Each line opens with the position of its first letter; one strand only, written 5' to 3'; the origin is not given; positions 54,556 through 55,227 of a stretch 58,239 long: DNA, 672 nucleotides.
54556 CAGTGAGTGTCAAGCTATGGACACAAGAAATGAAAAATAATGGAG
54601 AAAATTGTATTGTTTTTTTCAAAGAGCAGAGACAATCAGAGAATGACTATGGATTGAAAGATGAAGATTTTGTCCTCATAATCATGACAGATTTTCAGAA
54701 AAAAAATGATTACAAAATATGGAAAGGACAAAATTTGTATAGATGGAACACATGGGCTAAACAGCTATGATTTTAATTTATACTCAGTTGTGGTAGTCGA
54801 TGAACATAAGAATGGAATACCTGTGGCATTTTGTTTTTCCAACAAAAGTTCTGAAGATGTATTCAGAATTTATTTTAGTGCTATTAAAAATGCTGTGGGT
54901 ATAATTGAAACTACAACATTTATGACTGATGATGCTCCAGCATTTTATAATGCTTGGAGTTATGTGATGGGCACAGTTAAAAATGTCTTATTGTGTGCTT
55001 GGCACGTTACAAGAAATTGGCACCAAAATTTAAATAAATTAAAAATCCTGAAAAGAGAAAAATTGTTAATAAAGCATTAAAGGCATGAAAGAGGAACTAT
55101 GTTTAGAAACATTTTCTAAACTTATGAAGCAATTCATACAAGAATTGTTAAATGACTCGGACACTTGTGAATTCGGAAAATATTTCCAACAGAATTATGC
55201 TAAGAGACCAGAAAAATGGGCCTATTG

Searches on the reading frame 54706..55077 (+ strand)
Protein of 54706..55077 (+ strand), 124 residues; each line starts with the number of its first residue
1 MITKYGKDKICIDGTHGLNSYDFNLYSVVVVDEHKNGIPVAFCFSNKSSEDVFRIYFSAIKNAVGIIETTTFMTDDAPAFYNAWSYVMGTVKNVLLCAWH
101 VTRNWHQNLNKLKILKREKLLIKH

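Call 14: search_protein_families(library=pfam, proteins=[window:54706-55077:+], max_evalue=0.01)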
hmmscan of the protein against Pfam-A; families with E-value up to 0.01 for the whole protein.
seq(124 aa): 4 families
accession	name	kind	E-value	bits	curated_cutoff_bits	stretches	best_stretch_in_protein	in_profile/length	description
PF10551.15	MULE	-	2.1e-12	47.7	27.6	1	10-104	2-99/99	MULE transposase domain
PF21056.3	ZSWIM1-3_RNaseH-like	-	4.8e-07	30.2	27.2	1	9-76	42-110/128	Zinc finger SWIM domain-containing protein 1/3, RNaseH-like domain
PF17738.7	DUF5575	-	0.00058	20.3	24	1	11-64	83-135/170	DUF5575 central RNaseH like domain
PF00665.32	rve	-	0.0016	19.1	32.6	1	9-83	7-81/102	Integrase core domain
